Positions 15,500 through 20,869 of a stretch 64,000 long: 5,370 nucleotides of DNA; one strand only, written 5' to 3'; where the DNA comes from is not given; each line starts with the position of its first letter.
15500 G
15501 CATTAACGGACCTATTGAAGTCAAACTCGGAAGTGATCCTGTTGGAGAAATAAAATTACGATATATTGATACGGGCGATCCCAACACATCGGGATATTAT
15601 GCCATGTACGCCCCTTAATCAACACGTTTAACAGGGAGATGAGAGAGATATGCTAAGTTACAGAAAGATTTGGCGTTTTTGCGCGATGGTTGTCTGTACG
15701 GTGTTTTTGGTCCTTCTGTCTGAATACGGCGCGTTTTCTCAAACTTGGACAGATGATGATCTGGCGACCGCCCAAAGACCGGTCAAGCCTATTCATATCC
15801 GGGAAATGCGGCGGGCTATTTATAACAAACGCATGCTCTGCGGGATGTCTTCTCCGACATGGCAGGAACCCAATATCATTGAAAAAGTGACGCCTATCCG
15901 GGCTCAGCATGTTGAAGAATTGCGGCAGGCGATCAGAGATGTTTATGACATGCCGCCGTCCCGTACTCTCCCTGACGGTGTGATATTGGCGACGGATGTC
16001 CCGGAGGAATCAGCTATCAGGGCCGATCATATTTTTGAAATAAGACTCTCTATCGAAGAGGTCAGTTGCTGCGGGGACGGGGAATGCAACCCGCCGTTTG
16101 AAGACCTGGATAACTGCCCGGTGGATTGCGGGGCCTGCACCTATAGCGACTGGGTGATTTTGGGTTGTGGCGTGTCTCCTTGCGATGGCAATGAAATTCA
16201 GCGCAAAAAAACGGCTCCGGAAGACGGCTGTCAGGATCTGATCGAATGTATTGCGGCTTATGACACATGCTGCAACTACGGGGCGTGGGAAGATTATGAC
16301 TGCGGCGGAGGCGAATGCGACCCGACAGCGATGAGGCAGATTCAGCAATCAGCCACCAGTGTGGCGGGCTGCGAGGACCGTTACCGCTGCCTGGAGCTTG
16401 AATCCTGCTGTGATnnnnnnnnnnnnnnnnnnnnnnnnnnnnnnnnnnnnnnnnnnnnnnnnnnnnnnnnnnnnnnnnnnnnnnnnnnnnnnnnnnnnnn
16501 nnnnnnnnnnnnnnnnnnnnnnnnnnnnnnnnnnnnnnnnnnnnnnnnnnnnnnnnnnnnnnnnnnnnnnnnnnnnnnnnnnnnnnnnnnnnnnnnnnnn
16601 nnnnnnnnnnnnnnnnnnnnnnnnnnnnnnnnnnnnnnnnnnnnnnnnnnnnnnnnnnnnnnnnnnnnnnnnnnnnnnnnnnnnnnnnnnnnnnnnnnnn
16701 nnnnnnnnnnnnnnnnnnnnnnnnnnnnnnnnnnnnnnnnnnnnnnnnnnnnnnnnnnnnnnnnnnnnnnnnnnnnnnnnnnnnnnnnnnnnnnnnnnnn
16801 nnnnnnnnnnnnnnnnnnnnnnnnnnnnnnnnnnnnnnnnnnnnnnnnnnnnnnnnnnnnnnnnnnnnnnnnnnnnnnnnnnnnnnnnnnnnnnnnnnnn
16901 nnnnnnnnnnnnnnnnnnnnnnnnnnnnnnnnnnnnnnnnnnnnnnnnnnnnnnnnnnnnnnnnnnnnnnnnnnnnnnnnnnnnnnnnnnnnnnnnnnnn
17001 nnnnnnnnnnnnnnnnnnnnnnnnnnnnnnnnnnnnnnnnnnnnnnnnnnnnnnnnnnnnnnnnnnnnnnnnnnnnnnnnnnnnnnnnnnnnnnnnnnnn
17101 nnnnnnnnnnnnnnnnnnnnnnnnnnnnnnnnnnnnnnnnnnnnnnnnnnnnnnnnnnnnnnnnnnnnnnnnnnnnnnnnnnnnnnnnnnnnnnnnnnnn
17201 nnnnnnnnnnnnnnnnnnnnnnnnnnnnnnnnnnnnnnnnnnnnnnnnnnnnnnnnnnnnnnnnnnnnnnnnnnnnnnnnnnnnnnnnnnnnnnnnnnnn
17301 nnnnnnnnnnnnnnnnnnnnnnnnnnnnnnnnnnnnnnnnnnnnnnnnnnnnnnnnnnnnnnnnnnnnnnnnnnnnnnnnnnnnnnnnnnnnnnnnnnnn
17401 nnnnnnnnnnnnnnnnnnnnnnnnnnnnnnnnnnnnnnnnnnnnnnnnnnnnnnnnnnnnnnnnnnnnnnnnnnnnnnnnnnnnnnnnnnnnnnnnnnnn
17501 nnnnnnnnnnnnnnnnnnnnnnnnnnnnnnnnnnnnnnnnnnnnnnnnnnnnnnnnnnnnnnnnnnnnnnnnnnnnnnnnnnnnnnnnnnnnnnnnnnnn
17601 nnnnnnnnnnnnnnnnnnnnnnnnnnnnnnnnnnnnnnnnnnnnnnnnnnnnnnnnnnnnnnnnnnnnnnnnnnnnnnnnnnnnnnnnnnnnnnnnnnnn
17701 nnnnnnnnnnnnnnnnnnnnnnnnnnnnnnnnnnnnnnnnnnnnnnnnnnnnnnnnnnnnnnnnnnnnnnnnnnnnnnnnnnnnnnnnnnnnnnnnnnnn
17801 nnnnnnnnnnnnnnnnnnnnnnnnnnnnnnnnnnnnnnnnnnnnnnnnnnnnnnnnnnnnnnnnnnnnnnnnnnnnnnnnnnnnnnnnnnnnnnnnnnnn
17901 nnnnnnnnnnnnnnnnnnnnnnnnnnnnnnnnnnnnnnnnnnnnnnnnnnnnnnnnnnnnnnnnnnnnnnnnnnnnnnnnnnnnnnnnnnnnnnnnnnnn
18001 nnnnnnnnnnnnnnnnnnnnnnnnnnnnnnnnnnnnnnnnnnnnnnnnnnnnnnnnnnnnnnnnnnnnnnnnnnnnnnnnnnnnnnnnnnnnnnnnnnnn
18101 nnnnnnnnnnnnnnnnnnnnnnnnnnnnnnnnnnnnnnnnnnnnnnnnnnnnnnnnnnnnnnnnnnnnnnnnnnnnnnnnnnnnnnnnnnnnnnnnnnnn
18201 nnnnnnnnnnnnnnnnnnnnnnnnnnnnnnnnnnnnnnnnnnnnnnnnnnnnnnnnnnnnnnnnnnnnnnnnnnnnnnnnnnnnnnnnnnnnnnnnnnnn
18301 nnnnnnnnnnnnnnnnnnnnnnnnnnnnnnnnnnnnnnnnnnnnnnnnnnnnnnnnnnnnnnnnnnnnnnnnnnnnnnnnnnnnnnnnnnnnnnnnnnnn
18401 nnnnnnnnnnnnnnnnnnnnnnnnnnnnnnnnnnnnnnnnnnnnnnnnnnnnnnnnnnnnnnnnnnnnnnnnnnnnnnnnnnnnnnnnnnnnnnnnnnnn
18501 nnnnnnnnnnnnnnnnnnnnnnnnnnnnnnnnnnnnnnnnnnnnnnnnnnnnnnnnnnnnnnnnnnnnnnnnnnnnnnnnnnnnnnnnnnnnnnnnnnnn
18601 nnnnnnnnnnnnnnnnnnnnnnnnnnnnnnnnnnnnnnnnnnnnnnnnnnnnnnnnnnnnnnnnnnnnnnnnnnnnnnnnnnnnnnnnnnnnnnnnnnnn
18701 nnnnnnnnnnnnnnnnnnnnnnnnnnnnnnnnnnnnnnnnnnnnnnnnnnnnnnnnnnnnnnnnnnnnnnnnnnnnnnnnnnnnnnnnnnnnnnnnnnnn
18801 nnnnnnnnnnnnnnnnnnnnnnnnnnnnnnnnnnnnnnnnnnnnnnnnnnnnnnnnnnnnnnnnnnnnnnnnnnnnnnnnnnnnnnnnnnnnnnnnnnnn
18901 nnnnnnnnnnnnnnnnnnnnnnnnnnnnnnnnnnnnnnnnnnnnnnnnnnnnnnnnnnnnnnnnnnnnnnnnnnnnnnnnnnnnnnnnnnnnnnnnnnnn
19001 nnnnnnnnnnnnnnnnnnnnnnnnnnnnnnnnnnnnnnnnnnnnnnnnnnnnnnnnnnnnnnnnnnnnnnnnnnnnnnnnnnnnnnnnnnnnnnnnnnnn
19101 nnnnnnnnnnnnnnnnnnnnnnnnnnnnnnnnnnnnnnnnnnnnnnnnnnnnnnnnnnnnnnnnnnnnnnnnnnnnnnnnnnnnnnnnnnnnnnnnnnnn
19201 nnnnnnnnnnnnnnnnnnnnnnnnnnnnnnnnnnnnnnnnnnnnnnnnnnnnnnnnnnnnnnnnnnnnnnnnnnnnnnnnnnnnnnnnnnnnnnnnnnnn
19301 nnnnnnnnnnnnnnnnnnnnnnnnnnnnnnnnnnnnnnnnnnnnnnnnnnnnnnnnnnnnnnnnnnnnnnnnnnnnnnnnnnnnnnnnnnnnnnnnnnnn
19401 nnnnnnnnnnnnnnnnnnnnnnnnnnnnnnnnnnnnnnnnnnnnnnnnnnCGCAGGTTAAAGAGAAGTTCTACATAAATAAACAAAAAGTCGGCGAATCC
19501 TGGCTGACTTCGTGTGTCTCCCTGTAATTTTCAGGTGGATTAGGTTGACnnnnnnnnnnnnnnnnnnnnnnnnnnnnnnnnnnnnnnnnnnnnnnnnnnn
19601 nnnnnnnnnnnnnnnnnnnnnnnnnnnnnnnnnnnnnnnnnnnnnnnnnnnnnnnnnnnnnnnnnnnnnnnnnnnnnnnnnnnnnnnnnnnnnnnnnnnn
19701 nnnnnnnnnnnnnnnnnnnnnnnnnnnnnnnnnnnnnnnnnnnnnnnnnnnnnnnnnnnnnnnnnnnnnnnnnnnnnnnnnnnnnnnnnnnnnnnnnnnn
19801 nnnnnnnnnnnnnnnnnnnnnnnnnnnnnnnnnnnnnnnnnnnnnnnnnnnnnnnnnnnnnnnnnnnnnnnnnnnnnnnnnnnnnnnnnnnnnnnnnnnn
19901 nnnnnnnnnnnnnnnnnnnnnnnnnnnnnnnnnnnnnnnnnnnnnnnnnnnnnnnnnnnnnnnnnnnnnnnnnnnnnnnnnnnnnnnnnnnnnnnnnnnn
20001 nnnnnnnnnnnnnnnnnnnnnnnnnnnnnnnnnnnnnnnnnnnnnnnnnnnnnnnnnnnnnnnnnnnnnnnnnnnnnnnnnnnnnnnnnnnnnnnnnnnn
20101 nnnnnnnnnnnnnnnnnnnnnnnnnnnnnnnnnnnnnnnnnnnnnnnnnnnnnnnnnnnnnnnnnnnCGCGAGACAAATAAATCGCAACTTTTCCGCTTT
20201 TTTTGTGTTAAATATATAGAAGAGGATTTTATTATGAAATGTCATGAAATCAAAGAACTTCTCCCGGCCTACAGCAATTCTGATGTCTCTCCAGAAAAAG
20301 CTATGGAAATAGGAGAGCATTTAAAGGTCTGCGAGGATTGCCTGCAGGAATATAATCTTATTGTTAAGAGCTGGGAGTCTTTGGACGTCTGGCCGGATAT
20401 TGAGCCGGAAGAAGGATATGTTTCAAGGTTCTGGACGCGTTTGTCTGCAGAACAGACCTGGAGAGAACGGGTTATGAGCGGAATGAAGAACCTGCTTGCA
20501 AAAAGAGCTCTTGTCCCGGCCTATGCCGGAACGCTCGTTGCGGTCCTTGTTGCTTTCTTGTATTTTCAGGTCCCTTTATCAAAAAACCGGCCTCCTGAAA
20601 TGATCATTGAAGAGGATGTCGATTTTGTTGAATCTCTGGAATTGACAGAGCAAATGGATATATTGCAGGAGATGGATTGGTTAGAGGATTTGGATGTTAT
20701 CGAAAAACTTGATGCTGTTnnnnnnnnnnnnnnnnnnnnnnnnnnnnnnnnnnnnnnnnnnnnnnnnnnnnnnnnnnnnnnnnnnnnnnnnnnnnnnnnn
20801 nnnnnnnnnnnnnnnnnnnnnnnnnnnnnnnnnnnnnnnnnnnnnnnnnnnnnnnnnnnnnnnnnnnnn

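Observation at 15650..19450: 1266-aa secreted protein made of ~18 tandem 'CC-x-Y ... CG ... YP(D/E)T ... NP-x-C' cysteine modules with no recognisable family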

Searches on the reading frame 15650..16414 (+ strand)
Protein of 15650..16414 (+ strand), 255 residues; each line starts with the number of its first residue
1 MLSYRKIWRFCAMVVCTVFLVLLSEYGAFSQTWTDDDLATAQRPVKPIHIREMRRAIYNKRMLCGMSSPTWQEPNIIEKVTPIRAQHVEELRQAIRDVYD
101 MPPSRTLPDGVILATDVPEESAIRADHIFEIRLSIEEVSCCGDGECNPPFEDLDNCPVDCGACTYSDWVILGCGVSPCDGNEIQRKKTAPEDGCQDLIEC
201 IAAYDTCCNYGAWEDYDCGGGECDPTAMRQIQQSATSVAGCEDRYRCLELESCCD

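Call 44: find_homologous_proteins(query=A4, max_evalue=0.01)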
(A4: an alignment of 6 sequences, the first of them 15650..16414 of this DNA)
Query A4 (6 sequences) (255 aa, profile of the alignment): 8 proteins with E <= 0.01 among 2715 candidates.
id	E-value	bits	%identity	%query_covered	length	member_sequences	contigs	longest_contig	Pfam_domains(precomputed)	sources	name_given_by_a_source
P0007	8.1e-16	76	36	29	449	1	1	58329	PF17963.8,PF13517.13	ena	-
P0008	9.0e-16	76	33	42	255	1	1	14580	PF17963.8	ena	-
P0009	3.8e-15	74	34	42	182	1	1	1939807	-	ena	-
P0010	6.2e-15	73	33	49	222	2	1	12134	-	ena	-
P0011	2.8e-14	71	37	29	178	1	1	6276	-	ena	-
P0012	8.2e-13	66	25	43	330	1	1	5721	-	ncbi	ncbi:MAG: hypothetical protein ACE5GG_03750 [Candidatus Omnitrophota bacterium]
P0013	7.9e-5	40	32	27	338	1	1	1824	-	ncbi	-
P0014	4.6e-3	34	36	38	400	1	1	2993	-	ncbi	-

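Call 55: predict_structure(alignment_id=A5)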
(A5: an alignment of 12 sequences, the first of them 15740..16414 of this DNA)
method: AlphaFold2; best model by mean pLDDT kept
length: 225 residues; sequences in the alignment: 12
mean_pLDDT: 82.5   pTM: 0.67
mean pLDDT of the five models: 82.5, 81.5, 80.2, 76.8, 71.2
residues with pLDDT >= 90: 29; 70-90: 180; 50-70: 16; < 50: 0
segments of 3 or more residues with pLDDT < 50: none
pLDDT, mean of each block of 10 residues (from residue 1): 71 81 89 85 80 88 94 85 76 81 89 80 82 89 79 86 81 81 82 84 81 84 60
secondary structure, 60 per line:
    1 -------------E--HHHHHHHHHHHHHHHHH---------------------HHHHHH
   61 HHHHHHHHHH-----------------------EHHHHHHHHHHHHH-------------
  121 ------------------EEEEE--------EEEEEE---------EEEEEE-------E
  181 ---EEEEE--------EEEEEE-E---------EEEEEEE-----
elements in order: H17-33 H55-70 H95-107 E139-143 E152-157 E167-172 E184-188 E197-202 E214-220

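Call 57: search_protein_families(library=pfam, proteins=[P0007, P0012, P0014], max_evalue=0.01)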
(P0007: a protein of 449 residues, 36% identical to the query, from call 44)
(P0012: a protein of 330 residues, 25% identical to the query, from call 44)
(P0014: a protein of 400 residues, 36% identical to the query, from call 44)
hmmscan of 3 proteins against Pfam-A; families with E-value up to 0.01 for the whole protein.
P0007 (449 aa): 3 families
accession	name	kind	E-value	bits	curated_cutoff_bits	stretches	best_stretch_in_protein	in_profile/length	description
PF13517.12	FG-GAP_3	-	7.7e-14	52.5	26.9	2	141-209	1-61/61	FG-GAP-like repeat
PF17963.7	Big_9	-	6.7e-06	27.3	23.6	1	248-336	1-89/89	Bacterial Ig domain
PF01839.29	FG-GAP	-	2.7e-05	24.4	22.1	0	2-18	9-25/37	FG-GAP repeat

P0012 (330 aa): 1 family
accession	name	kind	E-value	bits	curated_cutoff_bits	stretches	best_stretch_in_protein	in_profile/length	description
PF18998.6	Flg_new_2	-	0.00039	20.8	23.6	1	15-92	1-67/73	Divergent InlB B-repeat domain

P0014 (400 aa): 0 families

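Call 62: find_encoding_contigs(protein=P0009, flank=5000, max_places=1)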
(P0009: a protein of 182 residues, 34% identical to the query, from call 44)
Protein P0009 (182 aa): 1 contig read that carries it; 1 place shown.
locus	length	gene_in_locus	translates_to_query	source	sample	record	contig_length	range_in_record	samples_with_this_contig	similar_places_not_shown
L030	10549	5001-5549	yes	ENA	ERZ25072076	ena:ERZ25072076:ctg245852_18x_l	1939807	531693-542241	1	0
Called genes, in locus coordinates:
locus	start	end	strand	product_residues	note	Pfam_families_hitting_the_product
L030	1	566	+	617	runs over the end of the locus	PF02129:Peptidase_S15, PF08530:PepX_C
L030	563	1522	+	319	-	PF00753:Lactamase_B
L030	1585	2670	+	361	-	PF13795:HupE_UreJ_2, PF04955:HupE_UreJ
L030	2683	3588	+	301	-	PF00753:Lactamase_B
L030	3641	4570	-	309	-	-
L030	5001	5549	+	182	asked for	-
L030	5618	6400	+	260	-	-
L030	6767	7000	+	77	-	PF07798:CCDC90-like (faint)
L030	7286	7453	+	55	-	-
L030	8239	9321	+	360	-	PF01548:DEDD_Tnp_IS110, PF02371:Transposase_20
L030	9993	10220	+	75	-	PF11455:MazE-like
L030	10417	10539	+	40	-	PF02452:PemK_toxin (weak)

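Call 63: find_encoding_contigs(protein=P0007, flank=5000, max_places=1)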
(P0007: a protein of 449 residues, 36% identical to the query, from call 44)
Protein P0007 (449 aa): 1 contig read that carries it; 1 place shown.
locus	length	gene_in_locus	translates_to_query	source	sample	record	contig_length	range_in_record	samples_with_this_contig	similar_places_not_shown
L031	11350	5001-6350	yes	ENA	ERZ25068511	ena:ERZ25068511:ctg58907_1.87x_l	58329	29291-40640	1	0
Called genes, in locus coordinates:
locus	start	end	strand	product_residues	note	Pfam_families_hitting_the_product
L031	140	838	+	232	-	-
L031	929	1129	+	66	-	PF14454:Prok_Ub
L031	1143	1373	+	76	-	-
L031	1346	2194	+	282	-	-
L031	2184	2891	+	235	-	PF14460:Prok-E2_D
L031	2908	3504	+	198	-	PF14464:Prok-JAB (weak)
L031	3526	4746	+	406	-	PF00899:ThiF, PF11171:DUF2958 (weak)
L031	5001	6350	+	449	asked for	PF17963:Big_9 (faint), PF13517:FG-GAP_3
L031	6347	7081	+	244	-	-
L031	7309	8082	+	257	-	PF03446:NAD_binding_2 (weak), PF03721:UDPG_MGDP_dh_N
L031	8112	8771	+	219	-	PF00984:UDPG_MGDP_dh, PF03720:UDPG_MGDP_dh_C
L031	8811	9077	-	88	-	-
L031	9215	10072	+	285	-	PF00860:Xan_ur_permease (weak)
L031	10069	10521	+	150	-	-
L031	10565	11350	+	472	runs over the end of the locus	PF13378:MR_MLE_C (weak)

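Call 64: find_encoding_contigs(protein=P0012, flank=5000, max_places=1)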
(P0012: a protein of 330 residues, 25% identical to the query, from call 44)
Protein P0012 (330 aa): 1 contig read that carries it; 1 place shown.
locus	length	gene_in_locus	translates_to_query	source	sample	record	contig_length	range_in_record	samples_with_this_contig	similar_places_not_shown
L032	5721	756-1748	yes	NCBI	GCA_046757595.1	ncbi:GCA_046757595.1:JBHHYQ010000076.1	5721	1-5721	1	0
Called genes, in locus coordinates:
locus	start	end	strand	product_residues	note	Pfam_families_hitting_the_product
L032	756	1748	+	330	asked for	-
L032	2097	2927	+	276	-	PF00990:GGDEF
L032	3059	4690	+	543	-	PF13231:PMT_2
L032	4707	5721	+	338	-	PF00580:UvrD-helicase, PF13245:AAA_19, PF13604:AAA_30 (faint), PF13361:UvrD_C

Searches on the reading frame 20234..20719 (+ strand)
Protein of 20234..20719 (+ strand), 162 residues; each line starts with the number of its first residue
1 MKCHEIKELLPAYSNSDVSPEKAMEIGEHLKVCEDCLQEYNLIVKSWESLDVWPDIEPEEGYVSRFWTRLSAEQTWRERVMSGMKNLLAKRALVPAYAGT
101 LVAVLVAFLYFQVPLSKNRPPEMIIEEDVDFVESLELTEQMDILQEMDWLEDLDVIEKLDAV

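Call 4: search_protein_families(library=pfam, proteins=[window:20234-20719:+], max_evalue=1)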
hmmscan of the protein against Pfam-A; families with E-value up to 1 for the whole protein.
window:20234-20719:+ (162 aa): 3 families
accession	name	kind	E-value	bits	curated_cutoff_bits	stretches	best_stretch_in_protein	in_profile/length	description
PF13490.11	zf-HC2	-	5.7e-07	29.9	22.2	1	3-36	1-34/35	Putative zinc-finger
PF20854.2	LED_rpt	-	0.0002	21.6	59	1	127-158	65-96/176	LED repeat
PF11768.14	Frtz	-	0.27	10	26.2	1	26-52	22-48/548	WD repeat-containing and planar cell polarity effector protein Fritz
